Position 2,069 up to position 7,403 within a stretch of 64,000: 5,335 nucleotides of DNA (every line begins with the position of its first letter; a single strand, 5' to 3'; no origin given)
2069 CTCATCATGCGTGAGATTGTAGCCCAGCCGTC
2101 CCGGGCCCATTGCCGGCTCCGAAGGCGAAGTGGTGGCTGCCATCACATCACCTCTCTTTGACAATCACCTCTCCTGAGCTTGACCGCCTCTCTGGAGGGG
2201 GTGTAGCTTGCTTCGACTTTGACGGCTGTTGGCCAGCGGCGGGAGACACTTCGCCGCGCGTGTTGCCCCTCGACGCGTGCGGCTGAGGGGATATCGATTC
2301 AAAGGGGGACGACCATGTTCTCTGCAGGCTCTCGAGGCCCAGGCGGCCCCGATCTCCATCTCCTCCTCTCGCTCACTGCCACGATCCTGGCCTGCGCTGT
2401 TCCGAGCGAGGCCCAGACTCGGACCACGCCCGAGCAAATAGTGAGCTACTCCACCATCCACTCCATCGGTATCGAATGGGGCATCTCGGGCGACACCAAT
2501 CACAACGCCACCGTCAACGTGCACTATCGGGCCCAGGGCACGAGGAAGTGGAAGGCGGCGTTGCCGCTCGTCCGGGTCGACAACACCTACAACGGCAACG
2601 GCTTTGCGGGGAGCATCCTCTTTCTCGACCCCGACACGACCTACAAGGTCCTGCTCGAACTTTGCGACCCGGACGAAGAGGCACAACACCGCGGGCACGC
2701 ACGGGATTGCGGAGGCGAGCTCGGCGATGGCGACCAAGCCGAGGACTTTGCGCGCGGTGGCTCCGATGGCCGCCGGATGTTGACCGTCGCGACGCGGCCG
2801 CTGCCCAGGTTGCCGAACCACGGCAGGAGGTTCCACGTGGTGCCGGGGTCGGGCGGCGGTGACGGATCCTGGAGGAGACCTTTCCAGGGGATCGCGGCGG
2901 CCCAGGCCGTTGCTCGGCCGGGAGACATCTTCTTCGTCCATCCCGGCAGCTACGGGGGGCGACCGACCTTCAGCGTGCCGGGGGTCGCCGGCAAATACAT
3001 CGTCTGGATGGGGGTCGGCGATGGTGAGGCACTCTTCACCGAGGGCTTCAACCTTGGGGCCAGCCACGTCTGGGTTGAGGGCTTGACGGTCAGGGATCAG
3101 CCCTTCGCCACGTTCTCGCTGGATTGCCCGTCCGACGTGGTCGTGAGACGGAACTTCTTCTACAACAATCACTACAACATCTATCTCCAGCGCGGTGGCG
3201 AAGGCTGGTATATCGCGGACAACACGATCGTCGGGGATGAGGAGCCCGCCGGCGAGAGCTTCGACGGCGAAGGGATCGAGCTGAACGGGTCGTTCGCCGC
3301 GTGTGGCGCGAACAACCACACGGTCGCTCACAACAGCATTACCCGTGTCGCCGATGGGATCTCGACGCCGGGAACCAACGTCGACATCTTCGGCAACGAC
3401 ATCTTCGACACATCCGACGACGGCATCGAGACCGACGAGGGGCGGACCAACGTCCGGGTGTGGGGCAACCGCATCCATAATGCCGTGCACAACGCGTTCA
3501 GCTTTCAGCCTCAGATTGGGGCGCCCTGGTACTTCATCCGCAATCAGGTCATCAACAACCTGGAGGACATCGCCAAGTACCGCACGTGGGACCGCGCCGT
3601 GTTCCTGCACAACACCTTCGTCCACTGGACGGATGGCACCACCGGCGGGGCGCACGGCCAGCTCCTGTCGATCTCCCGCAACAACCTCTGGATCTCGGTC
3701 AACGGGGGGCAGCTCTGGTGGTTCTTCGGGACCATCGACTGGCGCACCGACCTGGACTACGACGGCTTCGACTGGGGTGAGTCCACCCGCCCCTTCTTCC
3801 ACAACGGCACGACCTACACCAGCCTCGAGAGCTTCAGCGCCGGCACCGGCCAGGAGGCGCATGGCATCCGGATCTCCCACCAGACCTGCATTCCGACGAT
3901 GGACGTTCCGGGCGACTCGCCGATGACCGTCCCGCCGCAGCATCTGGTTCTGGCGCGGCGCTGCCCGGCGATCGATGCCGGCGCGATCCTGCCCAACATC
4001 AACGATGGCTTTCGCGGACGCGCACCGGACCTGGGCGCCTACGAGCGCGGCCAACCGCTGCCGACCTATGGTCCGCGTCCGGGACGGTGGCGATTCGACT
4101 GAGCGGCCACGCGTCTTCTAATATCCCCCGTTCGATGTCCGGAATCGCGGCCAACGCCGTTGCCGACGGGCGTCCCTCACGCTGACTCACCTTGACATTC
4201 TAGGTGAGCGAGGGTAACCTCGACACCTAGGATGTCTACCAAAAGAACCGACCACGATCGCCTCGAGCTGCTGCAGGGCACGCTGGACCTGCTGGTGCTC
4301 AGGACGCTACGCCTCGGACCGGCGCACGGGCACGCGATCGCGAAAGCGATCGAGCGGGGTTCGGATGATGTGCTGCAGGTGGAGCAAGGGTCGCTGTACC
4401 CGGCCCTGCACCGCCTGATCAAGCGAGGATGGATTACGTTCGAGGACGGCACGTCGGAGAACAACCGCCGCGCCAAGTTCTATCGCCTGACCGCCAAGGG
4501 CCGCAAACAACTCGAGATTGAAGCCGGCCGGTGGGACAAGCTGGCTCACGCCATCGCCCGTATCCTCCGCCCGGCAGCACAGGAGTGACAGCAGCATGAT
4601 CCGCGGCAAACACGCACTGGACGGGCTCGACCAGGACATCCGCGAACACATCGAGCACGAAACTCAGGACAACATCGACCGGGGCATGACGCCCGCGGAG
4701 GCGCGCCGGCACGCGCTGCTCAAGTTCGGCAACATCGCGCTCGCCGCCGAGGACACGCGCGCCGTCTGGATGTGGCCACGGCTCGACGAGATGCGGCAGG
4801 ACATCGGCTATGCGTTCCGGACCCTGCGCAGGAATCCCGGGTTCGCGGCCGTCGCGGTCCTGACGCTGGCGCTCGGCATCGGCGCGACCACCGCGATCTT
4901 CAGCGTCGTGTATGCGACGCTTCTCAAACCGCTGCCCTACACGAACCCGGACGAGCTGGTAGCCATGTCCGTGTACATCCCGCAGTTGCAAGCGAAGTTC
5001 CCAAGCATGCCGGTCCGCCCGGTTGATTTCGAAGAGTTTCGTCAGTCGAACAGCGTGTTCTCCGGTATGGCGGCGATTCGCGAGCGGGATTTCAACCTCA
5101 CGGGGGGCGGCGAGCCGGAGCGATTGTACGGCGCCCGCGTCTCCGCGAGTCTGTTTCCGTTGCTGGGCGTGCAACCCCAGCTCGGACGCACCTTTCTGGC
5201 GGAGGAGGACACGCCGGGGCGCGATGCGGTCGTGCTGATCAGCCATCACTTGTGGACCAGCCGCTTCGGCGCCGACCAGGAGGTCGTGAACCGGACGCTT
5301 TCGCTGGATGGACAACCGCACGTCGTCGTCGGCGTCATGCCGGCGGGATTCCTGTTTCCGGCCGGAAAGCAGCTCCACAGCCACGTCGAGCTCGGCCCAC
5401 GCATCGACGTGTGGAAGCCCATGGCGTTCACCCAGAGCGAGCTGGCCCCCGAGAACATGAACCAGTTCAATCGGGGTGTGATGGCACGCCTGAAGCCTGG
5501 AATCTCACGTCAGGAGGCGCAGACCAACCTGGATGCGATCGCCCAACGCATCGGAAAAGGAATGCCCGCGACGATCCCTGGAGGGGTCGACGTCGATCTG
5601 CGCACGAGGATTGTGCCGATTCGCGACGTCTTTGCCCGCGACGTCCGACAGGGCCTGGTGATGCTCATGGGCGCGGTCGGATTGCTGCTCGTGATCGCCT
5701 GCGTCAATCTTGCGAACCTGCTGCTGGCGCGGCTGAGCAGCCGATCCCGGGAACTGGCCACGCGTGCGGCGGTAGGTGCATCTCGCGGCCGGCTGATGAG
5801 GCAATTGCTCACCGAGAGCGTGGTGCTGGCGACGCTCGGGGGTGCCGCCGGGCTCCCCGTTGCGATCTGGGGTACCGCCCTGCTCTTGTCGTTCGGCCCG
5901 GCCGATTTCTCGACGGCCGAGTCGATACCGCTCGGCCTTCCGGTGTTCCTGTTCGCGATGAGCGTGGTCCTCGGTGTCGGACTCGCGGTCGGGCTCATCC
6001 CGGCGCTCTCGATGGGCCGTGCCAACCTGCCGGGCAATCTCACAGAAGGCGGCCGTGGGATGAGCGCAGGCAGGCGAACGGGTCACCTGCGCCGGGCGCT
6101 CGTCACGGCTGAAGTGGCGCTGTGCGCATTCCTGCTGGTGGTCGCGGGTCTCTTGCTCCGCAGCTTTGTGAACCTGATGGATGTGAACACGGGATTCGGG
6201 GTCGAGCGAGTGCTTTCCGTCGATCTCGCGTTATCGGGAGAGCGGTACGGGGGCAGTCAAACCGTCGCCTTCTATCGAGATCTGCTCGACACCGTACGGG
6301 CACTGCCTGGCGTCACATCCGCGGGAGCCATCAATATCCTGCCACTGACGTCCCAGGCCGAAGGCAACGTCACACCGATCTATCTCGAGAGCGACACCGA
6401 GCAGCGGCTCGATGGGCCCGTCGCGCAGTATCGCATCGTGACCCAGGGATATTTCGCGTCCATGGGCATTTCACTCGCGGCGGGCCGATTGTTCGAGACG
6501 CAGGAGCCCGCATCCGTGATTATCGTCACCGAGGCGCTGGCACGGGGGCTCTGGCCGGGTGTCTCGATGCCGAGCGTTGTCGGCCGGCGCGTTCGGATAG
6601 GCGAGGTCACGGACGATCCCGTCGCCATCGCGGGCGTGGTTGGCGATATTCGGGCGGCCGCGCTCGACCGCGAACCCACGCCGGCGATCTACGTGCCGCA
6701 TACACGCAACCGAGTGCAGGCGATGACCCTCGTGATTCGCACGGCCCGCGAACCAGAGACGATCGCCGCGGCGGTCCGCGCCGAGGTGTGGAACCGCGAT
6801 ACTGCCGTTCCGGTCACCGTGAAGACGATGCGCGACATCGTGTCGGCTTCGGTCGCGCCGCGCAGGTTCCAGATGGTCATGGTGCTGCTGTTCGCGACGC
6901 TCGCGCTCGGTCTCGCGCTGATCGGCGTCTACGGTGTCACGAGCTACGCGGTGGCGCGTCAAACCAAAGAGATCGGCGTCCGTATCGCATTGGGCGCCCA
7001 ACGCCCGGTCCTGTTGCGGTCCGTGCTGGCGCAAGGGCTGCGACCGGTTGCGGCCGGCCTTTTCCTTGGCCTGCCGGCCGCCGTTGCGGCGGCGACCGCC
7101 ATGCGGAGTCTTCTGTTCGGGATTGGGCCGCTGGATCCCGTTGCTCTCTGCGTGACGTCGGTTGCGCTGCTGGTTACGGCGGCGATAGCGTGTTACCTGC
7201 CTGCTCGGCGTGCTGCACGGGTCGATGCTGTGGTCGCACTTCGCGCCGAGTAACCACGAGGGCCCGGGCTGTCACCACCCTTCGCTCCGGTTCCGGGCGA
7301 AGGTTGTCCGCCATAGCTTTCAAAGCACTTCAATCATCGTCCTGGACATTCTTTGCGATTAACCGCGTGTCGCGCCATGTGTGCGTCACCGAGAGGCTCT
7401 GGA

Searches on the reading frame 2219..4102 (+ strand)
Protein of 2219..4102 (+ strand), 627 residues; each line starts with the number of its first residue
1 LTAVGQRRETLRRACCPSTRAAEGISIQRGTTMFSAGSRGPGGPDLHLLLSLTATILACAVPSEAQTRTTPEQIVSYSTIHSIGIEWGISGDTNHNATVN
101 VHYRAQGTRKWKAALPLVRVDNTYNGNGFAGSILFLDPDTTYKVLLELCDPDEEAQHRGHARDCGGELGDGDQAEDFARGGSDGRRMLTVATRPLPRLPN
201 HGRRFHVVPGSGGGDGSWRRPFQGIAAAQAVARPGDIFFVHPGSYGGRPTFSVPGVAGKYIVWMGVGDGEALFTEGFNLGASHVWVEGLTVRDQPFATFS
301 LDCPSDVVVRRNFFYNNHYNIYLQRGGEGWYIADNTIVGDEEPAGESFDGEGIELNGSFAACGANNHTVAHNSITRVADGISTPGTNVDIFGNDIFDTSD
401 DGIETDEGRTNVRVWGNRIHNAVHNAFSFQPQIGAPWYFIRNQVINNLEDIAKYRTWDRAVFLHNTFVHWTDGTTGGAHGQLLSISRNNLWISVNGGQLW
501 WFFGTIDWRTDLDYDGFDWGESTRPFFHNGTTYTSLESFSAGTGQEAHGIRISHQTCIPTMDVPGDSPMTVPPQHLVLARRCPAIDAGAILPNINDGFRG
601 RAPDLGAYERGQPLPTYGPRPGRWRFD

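Call 86: search_protein_families(library=pfam, proteins=[window:2219-4102:+], max_evalue=0.00001)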
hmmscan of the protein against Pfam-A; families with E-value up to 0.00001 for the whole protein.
window:2219-4102:+ (627 aa): 2 families
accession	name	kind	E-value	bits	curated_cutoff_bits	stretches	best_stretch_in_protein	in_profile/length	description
PF13229.12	Beta_helix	-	5.8e-11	42.7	25.9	1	305-467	9-158/158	Right handed beta helix region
PF05048.19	NosD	-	1.1e-06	28.7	23.6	1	281-426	46-176/212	Periplasmic copper-binding protein (NosD)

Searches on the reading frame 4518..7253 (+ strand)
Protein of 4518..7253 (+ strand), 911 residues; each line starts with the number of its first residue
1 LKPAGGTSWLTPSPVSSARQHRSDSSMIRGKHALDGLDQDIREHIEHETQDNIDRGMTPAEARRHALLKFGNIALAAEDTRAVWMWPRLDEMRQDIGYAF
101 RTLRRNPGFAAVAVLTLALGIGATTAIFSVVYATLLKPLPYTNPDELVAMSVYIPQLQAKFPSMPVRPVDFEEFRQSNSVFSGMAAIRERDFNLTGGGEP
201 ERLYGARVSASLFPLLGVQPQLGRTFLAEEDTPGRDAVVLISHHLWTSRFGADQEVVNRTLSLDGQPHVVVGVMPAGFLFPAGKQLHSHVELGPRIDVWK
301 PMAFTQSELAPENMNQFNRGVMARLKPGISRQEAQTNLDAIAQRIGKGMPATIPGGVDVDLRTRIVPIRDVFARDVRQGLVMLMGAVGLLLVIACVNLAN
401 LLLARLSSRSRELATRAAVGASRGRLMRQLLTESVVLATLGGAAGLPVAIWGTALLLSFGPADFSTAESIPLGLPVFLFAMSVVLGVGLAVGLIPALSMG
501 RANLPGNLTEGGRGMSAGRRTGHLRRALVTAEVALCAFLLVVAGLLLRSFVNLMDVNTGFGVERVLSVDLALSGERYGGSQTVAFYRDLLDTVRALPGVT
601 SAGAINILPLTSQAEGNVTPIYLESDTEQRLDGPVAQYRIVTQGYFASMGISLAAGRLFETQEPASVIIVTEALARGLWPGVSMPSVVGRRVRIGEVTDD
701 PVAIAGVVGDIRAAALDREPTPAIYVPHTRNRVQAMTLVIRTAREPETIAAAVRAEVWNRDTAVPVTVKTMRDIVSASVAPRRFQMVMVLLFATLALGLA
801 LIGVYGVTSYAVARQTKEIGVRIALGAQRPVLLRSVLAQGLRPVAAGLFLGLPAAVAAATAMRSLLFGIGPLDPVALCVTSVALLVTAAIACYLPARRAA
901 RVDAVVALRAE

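Call 81: search_protein_families(library=ncbifam, proteins=[window:4518-7253:+], max_evalue=0.00001)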
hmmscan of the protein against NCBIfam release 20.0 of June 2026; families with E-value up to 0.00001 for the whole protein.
window:4518-7253:+ (911 aa): 3 families
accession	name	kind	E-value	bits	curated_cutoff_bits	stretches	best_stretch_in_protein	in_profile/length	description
TIGR03434.1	ADOP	subfamily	9.5e-264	877.3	622.3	1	93-911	2-803/803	ADOP family duplicated permease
NF007826.0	PRK10535.1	equivalog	5.6e-23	81.1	966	2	639-910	370-647/648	macrolide ABC transporter ATP-binding protein/permease MacB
NF038403.1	perm_prefix_1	domain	9e-13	47.8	30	1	28-80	6-58/59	permease prefix domain 1-containing protein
